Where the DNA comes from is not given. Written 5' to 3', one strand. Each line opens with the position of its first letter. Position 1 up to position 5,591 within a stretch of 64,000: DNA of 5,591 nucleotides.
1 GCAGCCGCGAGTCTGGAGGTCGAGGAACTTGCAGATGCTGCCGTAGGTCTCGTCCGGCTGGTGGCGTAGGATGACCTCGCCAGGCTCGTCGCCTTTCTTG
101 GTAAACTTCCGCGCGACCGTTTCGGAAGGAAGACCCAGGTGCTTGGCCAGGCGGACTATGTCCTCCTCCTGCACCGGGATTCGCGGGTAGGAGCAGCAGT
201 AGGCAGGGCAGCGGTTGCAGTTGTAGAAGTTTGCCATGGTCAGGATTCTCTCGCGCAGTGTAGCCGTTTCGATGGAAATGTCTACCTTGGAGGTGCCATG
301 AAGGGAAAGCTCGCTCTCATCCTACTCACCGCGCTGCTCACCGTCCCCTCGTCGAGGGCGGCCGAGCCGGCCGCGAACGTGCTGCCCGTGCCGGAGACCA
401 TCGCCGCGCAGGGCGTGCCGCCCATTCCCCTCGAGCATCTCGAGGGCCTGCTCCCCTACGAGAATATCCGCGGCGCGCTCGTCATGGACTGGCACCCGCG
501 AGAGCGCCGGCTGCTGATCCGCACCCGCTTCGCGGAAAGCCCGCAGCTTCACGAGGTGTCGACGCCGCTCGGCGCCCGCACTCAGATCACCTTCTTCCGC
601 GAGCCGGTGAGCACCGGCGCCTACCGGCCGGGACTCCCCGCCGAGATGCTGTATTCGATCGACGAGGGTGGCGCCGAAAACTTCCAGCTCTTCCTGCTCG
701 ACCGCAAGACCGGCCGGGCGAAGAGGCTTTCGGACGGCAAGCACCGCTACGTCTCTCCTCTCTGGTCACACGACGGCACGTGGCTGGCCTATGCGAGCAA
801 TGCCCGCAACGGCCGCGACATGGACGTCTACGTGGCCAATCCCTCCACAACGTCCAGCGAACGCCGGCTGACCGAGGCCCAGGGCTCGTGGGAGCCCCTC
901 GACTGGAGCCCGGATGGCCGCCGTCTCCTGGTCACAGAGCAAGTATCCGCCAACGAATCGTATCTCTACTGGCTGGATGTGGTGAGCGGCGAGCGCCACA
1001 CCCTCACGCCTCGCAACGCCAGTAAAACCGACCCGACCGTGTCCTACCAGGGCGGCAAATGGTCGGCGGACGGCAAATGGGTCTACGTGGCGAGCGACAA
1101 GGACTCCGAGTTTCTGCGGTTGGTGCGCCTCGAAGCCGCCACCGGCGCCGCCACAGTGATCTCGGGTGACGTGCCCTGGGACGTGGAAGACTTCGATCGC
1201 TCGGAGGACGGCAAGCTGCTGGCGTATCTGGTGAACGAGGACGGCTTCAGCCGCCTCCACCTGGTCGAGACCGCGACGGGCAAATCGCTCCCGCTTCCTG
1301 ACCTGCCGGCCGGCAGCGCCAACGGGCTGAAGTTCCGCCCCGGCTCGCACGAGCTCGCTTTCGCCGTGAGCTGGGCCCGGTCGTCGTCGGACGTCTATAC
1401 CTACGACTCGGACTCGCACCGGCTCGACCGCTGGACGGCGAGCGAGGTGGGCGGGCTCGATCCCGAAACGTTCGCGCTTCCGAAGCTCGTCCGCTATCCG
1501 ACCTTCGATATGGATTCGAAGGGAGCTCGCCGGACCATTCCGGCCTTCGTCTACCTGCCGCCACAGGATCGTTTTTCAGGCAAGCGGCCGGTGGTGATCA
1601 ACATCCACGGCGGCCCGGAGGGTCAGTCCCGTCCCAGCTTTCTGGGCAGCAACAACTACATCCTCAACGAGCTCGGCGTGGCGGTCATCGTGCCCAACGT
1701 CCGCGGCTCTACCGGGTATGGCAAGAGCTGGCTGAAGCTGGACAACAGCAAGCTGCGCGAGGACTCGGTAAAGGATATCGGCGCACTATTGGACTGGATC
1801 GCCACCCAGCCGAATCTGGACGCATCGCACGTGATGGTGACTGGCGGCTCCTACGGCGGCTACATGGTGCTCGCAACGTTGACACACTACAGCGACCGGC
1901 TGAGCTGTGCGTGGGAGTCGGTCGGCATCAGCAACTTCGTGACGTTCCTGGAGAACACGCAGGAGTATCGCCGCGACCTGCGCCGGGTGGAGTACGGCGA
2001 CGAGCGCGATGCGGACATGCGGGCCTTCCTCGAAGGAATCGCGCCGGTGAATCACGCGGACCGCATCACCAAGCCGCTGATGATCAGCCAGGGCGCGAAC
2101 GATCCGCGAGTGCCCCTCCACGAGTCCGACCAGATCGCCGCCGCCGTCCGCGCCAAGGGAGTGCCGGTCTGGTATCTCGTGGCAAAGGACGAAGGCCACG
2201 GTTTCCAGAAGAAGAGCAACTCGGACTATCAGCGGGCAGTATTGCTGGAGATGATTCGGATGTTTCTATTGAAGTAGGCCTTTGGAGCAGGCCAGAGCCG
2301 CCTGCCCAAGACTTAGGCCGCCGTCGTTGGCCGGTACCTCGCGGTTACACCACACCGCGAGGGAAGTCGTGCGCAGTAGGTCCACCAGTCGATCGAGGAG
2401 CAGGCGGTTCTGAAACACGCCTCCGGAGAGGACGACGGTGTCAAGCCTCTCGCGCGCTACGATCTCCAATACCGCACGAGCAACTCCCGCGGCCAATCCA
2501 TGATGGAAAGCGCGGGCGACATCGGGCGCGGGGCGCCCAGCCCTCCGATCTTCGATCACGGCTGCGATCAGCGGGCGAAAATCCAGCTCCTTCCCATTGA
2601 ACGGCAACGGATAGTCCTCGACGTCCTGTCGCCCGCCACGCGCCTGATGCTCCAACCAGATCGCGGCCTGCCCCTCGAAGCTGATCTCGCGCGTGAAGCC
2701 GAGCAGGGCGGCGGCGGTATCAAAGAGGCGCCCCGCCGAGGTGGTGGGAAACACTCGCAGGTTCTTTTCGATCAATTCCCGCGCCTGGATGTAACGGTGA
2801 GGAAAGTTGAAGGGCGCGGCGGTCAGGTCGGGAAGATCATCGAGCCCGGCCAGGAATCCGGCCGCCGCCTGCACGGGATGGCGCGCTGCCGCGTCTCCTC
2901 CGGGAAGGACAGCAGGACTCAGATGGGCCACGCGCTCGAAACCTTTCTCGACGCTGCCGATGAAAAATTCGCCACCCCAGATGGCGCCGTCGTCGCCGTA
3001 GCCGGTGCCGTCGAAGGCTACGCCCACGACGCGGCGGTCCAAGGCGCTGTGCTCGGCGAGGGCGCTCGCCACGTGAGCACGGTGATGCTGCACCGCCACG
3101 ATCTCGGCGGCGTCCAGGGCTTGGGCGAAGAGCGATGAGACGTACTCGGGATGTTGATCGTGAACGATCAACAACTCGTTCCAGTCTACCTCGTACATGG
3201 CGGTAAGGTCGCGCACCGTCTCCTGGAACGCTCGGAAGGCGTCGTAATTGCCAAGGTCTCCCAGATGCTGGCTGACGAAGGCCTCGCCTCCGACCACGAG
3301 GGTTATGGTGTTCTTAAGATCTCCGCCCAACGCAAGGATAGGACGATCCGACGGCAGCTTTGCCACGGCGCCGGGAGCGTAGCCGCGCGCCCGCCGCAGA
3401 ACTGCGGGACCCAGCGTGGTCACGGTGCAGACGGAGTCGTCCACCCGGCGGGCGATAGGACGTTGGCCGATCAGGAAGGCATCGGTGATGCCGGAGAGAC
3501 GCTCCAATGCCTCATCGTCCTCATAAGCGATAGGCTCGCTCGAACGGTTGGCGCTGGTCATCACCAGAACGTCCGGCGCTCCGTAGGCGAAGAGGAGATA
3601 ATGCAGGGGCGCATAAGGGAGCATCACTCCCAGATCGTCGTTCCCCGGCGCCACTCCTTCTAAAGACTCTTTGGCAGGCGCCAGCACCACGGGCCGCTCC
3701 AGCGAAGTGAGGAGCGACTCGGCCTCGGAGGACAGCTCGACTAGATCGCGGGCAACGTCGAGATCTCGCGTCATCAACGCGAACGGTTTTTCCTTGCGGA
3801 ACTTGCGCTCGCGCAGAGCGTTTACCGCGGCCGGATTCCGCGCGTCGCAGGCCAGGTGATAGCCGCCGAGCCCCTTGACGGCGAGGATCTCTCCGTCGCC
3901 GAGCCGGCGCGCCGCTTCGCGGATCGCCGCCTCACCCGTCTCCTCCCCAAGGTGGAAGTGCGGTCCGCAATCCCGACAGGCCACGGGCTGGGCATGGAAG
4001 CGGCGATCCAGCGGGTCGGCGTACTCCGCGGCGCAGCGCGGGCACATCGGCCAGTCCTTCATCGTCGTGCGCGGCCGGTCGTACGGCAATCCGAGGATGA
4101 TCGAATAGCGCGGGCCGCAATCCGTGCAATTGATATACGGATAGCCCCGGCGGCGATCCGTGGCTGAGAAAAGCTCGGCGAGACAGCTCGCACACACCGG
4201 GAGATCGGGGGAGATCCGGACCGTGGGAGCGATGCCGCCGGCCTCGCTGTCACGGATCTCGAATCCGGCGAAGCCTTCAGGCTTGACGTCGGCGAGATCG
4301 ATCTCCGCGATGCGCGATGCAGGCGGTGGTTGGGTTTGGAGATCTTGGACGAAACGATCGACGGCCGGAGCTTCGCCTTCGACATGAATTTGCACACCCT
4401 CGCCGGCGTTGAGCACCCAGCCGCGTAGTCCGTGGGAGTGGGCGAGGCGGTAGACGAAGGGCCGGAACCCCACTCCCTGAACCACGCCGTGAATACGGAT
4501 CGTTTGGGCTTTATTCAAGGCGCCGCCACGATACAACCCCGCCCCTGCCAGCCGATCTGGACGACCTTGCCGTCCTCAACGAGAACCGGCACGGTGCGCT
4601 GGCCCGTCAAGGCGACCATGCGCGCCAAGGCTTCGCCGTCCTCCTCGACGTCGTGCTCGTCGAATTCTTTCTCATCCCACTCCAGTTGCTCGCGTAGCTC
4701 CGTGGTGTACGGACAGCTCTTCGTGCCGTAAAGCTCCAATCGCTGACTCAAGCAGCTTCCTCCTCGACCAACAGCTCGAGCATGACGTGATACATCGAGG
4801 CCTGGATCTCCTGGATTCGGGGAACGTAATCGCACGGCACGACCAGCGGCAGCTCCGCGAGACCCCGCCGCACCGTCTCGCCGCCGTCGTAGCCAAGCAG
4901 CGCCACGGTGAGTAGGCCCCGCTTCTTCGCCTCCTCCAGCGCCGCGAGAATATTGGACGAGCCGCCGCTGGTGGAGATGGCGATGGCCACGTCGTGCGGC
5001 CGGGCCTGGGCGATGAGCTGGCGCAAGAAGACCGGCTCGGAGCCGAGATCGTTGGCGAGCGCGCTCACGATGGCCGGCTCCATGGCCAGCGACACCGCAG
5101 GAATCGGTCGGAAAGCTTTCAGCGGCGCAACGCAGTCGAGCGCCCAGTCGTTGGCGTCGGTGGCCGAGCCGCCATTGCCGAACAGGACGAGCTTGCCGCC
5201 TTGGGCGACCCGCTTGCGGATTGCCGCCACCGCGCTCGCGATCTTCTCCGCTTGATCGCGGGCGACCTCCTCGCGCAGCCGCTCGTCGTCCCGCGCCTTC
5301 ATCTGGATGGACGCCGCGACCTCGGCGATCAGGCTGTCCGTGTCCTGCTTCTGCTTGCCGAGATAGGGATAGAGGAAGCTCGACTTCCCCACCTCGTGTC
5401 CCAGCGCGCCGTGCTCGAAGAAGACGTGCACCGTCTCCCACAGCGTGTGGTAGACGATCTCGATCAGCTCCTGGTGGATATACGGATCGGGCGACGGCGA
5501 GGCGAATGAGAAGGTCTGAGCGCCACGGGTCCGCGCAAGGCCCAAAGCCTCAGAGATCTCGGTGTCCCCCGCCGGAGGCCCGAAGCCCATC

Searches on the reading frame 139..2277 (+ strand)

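Call 9: search_protein_families(library=pfam, proteins=[window:139-2277:+], max_evalue=0.001)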
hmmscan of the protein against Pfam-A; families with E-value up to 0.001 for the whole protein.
window:139-2277:+ (712 aa): 11 families
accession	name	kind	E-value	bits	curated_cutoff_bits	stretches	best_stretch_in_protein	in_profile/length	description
PF00326.27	Peptidase_S9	-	1.8e-39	135.9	22.6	1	502-699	4-199/213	Prolyl oligopeptidase family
PF07676.18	PD40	-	2.6e-10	40.4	20.9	0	196-232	3-38/38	WD40-like Beta Propeller Repeat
PF00561.26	Abhydrolase_1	-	6.1e-09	36.3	25.8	1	484-596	1-102/245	alpha/beta hydrolase fold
PF01738.24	DLH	-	1.4e-08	35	21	1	533-699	68-199/217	Dienelactone hydrolase family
PF20434.5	BD-FAE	-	2e-08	34.5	26.8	1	471-668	3-213/215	BD-FAE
PF02129.25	Peptidase_S15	-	5.4e-08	33.3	23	1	510-601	48-133/262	X-Pro dipeptidyl-peptidase (S15 family)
PF25174.1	Beta-prop_THOC3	-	3.3e-06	26.8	305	1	188-409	75-272/272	THOC3 beta-propeller domain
PF07859.19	Abhydrolase_3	-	2.4e-05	24.7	25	1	544-690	49-209/210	alpha/beta hydrolase fold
PF08450.18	SGL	-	8.3e-05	22.7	26.3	0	271-429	9-170/246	SMP-30/Gluconolactonase/LRE-like region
PF02897.21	Peptidase_S9_N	-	8.6e-05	21.9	24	1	170-428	138-407/414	Prolyl oligopeptidase, N-terminal beta-propeller domain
PF12146.15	Hydrolase_4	-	0.00012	21.9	27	0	508-589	26-102/239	Serine aminopeptidase, S33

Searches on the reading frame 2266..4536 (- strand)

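Call 9: search_protein_families(library=pfam, proteins=[window:2266-4536:-], max_evalue=0.001)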
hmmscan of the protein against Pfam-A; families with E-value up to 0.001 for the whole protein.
window:2266-4536:- (756 aa): 5 families
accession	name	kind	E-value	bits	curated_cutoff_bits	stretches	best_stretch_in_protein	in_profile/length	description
PF22521.2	HypF_C_2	-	1.3e-73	248.2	27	1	505-745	1-241/241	Carbamoyltransferase, Kae1-like Domain, second subdomain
PF01300.24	Sua5_yciO_yrdC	-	6.5e-40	137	25.1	1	212-383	3-178/178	Telomere recombination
PF17788.7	HypF_C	-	1.2e-29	103.4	23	1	397-495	3-99/99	HypF Kae1-like domain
PF07503.17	zf-HYPF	-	6.9e-29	99.8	23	2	164-196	1-33/34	HypF finger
PF00708.24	Acylphosphatase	-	4e-24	85.2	22.5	1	12-94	2-85/85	Acylphosphatase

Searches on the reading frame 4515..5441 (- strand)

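Call 9: search_protein_families(library=pfam, proteins=[window:4515-5441:-], max_evalue=0.001)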
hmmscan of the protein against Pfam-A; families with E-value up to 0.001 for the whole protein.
window:4515-5441:- (308 aa): 2 families
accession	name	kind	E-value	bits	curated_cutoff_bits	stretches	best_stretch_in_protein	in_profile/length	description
PF00462.30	Glutaredoxin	-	1e-10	42.1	22.9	1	236-294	2-60/60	Glutaredoxin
PF13417.12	GST_N_3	-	2.5e-05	24.9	22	1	237-294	1-57/75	Glutathione S-transferase, N-terminal domain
